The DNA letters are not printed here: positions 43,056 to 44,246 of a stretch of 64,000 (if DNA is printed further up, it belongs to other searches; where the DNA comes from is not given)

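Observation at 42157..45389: Replication core: AEP primase-polymerase plus PriCT-1, a DnaB-C-like helicase, and an embedded minus-strand Xer-like recombinase with a dif-like site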

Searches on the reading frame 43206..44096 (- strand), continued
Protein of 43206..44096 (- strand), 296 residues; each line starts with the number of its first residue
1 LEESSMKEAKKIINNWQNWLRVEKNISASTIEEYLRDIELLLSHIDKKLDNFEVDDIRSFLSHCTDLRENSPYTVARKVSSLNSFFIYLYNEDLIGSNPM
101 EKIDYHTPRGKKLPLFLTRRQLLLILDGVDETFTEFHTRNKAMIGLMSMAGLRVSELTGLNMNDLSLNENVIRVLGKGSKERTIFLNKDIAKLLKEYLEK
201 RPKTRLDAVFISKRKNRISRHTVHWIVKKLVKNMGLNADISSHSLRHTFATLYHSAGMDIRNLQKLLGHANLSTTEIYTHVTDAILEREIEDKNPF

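Call 18: find_encoding_contigs(protein=P0001, flank=10000, max_places=6)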
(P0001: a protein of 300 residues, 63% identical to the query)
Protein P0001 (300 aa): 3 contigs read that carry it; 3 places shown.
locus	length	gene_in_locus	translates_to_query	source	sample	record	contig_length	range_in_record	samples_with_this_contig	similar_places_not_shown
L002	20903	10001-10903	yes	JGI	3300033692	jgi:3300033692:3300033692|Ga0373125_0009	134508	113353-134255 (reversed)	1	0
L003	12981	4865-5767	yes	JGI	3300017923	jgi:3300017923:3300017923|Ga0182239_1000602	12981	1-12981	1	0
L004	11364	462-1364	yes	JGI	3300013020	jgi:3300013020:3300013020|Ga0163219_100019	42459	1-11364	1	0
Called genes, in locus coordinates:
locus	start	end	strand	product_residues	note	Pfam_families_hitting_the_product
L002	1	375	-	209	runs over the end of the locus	?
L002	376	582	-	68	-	-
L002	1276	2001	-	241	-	PF12705:PDDEXK_1, PF01930:Cas_Cas4 (weak)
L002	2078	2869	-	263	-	PF04545:Sigma70_r4, PF08281:Sigma70_r4_2 (weak)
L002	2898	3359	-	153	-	PF02075:RuvC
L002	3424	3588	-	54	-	-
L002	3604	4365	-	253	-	PF12705:PDDEXK_1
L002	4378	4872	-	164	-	-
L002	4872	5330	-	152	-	-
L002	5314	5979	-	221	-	-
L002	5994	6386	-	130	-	-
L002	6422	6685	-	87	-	-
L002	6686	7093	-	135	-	-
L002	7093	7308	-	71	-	-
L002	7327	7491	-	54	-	-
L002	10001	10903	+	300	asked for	PF02899:Phage_int_SAM_1, PF13102:Phage_int_SAM_5 (weak), PF13495:Phage_int_SAM_4, PF00589:Phage_integrase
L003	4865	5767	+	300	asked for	PF02899:Phage_int_SAM_1, PF13102:Phage_int_SAM_5 (weak), PF13495:Phage_int_SAM_4, PF00589:Phage_integrase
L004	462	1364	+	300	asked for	PF02899:Phage_int_SAM_1, PF13102:Phage_int_SAM_5 (weak), PF13495:Phage_int_SAM_4, PF00589:Phage_integrase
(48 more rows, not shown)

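Call 19: find_encoding_contigs(protein=P0002, flank=10000, max_places=6)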
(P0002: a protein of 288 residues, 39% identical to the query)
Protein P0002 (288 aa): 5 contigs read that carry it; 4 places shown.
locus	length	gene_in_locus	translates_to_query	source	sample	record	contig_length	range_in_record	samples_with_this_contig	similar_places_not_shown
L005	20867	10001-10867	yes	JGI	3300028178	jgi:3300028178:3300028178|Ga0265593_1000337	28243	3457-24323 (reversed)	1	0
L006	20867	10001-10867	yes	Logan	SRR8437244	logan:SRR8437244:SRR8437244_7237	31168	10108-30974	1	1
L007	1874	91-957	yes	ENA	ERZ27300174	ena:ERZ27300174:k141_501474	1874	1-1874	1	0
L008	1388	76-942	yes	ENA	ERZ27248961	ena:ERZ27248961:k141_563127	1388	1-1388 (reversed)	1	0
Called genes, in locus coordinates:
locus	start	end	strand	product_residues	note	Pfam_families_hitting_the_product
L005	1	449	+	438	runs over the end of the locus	PF00344:SecY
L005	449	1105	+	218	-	PF00406:ADK, PF13207:AAA_17, PF13238:AAA_18 (weak), PF05191:ADK_lid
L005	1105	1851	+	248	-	PF00557:Peptidase_M24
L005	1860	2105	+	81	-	PF01176:eIF-1a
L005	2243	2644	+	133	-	PF00416:Ribosomal_S13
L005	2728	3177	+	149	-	PF00411:Ribosomal_S11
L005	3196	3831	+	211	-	PF00163:Ribosomal_S4, PF01479:S4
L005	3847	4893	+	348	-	PF01193:RNA_pol_L, PF01000:RNA_pol_A_bac, PF03118:RNA_pol_A_CTD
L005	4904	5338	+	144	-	PF01196:Ribosomal_L17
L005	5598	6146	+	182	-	-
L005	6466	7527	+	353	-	PF02481:DNA_processg_A, PF17782:WHD_DprA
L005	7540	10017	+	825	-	PF01751:Toprim, PF01131:Topoisom_bac, PF01396:Zn_ribbon_Top1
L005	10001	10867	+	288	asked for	PF02899:Phage_int_SAM_1, PF13495:Phage_int_SAM_4 (weak), PF00589:Phage_integrase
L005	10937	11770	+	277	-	PF00696:AA_kinase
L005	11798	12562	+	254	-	PF01738:DLH (faint), PF02129:Peptidase_S15, PF00561:Abhydrolase_1, PF12146:Hydrolase_4 (weak), PF12697:Abhydrolase_6 (weak), PF00326:Peptidase_S9, PF05448:AXE1 (weak), PF12146:Hydrolase_4 (weak), +2 more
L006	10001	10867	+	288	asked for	PF02899:Phage_int_SAM_1, PF13495:Phage_int_SAM_4 (weak), PF00589:Phage_integrase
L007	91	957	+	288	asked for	PF02899:Phage_int_SAM_1, PF13495:Phage_int_SAM_4 (weak), PF00589:Phage_integrase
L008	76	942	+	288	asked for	PF02899:Phage_int_SAM_1, PF13495:Phage_int_SAM_4 (weak), PF00589:Phage_integrase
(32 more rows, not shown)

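Call 26: search_protein_families(library=ncbifam, proteins=[window:43206-44081:-, P0001, P0002], max_evalue=0.00001)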
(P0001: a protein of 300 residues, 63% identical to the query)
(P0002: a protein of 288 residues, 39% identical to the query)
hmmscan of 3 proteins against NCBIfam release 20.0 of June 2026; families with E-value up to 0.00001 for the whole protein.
window:43206-44081:- (291 aa): 12 families
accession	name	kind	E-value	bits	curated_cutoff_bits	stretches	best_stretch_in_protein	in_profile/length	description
TIGR02224.1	recomb_XerC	equivalog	1.9e-70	237.6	335.15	1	10-283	2-284/295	tyrosine recombinase XerC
TIGR02225.1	recomb_XerD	equivalog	3.8e-69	233.2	329.6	1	10-289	2-287/290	site-specific tyrosine recombinase XerD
NF001399.0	PRK00283.1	subfamily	2e-65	221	279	1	2-290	3-297/300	tyrosine recombinase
NF040815.2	recomb_XerA_Arch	equivalog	4.1e-62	210.1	220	1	13-282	5-260/263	site-specific tyrosine recombinase/integron integrase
NF003462.0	PRK05084.1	equivalog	7.3e-35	120.3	267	1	127-283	189-351/360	tyrosine recombinase XerS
TIGR02249.1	integrase_gron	subfamily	7.7e-34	117.5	265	2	209-278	233-302/315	integron integrase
NF002331.0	PRK01287.1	subfamily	9e-31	107.1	371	1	69-281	99-317/365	site-specific tyrosine recombinase XerC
NF011946.0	PRK15417.1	equivalog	9.5e-21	74.3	435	2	209-277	248-316/337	integron integrase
NF007370.0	PRK09870.1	subfamily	2.6e-18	66.4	221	1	110-275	11-178/200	tyrosine-type DNA invertase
NF007371.0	PRK09871.1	subfamily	1.5e-15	57.3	222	1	130-279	23-177/198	tyrosine-type DNA invertase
NF002685.0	PRK02436.1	equivalog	3.9e-15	56.3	178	1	13-273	7-243/245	site-specific tyrosine recombinase XerD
NF040693.1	recomb_GmtY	equivalog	3.4e-10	39.8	340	0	186-280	333-436/441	gamma-mobile-trio recombinase GmtY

P0001 (300 aa): 12 families
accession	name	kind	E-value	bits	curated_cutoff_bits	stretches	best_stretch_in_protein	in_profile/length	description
TIGR02225.1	recomb_XerD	equivalog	2.3e-67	227.4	329.6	1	10-297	2-288/290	site-specific tyrosine recombinase XerD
TIGR02224.1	recomb_XerC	equivalog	5e-67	226.4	335.15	1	10-291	2-285/295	tyrosine recombinase XerC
NF001399.0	PRK00283.1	subfamily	1.9e-62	211.2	279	1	3-297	4-297/300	tyrosine recombinase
NF040815.2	recomb_XerA_Arch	equivalog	1.5e-59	201.7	220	1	11-290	3-261/263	site-specific tyrosine recombinase/integron integrase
NF003462.0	PRK05084.1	equivalog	9.4e-36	123.3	267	1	134-294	189-355/360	tyrosine recombinase XerS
NF002331.0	PRK01287.1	subfamily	5.6e-35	121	371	1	16-289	37-318/365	site-specific tyrosine recombinase XerC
TIGR02249.1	integrase_gron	subfamily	6.8e-34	117.6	265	2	216-286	233-303/315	integron integrase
NF011946.0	PRK15417.1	equivalog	1.7e-19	70.2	435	1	220-285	252-317/337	integron integrase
NF007370.0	PRK09870.1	subfamily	9.7e-17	61.2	221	1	118-282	12-178/200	tyrosine-type DNA invertase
NF007371.0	PRK09871.1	subfamily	2.5e-12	46.8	222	1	118-282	6-173/198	tyrosine-type DNA invertase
NF002685.0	PRK02436.1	equivalog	3.8e-08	33.5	178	1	75-280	55-243/245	site-specific tyrosine recombinase XerD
NF040693.1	recomb_GmtY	equivalog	7.4e-08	32.1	340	0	125-173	200-251/441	gamma-mobile-trio recombinase GmtY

P0002 (288 aa): 12 families
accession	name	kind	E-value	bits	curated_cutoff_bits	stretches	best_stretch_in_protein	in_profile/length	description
TIGR02224.1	recomb_XerC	equivalog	2.6e-103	345.5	335.15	1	7-288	2-293/295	tyrosine recombinase XerC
TIGR02225.1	recomb_XerD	equivalog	1.1e-96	323.6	329.6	1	6-288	1-290/290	site-specific tyrosine recombinase XerD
NF001399.0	PRK00283.1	subfamily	1.2e-93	313.6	279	1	2-288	6-299/300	tyrosine recombinase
NF040815.2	recomb_XerA_Arch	equivalog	2.6e-76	256.6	220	1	6-281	1-263/263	site-specific tyrosine recombinase/integron integrase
NF002331.0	PRK01287.1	subfamily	2.9e-53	181.1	371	1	2-286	27-326/365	site-specific tyrosine recombinase XerC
TIGR02249.1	integrase_gron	subfamily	3e-42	145.1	265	2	207-278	235-306/315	integron integrase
NF003462.0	PRK05084.1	equivalog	3.7e-39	134.5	267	1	126-284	192-356/360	tyrosine recombinase XerS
NF011946.0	PRK15417.1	equivalog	5.5e-26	91.5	435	2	213-275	256-318/337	integron integrase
NF007371.0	PRK09871.1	subfamily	4.8e-16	58.9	222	1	107-283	5-185/198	tyrosine-type DNA invertase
NF007370.0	PRK09870.1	subfamily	5.2e-16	58.9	221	1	100-287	4-194/200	tyrosine-type DNA invertase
NF002685.0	PRK02436.1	equivalog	2.3e-12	47.3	178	1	1-265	1-239/245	site-specific tyrosine recombinase XerD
NF040693.1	recomb_GmtY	equivalog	2.1e-07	30.5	340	0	231-278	391-438/441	gamma-mobile-trio recombinase GmtY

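Call 48: search_solved_structures(query=window:43206-44081:-, max_evalue=0.00001, show_alignments=2)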
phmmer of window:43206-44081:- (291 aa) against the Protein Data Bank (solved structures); distinct sequences matched with E-value up to 0.00001: 14.
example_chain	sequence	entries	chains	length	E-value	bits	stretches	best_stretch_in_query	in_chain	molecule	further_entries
1a0p_A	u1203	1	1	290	1.1e-38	136.5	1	13-279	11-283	SITE-SPECIFIC RECOMBINASE XERD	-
5hxy_A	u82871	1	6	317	5.3e-31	111.3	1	18-283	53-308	Tyrosine recombinase XerA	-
5dcf_A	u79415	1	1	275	2.2e-30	109.3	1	132-281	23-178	Tyrosine recombinase XerD,DNA translocase FtsK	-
4a8e_A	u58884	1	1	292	2.2e-26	96.2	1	101-283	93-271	PROBABLE TYROSINE RECOMBINASE XERC-LIKE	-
9i5v_14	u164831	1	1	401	2.3e-23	86.3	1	3-279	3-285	Ribosome-associated translation inhibitor RaiA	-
2a3v_A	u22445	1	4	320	1.1e-20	77.4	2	208-278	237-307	site-specific recombinase IntI4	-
5jjv_A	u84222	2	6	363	1.7e-20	76.9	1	102-282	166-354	Tyrosine recombinase XerH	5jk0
5vfz_A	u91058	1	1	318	2.1e-20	76.6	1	6-291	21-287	Gp33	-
6emy_A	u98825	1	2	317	6.2e-09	39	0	231-281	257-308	Int protein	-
6en0_A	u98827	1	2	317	7.8e-09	38.6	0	231-281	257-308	Int protein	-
3nkh_A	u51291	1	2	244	8.6e-09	38.5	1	152-280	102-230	Integrase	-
6emz_A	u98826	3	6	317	2e-08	37.3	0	231-281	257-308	Int protein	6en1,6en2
5c6k_A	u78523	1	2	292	9.7e-08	35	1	58-284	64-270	Integrase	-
5dor_A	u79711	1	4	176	1.5e-06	31.2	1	135-284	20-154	Integrase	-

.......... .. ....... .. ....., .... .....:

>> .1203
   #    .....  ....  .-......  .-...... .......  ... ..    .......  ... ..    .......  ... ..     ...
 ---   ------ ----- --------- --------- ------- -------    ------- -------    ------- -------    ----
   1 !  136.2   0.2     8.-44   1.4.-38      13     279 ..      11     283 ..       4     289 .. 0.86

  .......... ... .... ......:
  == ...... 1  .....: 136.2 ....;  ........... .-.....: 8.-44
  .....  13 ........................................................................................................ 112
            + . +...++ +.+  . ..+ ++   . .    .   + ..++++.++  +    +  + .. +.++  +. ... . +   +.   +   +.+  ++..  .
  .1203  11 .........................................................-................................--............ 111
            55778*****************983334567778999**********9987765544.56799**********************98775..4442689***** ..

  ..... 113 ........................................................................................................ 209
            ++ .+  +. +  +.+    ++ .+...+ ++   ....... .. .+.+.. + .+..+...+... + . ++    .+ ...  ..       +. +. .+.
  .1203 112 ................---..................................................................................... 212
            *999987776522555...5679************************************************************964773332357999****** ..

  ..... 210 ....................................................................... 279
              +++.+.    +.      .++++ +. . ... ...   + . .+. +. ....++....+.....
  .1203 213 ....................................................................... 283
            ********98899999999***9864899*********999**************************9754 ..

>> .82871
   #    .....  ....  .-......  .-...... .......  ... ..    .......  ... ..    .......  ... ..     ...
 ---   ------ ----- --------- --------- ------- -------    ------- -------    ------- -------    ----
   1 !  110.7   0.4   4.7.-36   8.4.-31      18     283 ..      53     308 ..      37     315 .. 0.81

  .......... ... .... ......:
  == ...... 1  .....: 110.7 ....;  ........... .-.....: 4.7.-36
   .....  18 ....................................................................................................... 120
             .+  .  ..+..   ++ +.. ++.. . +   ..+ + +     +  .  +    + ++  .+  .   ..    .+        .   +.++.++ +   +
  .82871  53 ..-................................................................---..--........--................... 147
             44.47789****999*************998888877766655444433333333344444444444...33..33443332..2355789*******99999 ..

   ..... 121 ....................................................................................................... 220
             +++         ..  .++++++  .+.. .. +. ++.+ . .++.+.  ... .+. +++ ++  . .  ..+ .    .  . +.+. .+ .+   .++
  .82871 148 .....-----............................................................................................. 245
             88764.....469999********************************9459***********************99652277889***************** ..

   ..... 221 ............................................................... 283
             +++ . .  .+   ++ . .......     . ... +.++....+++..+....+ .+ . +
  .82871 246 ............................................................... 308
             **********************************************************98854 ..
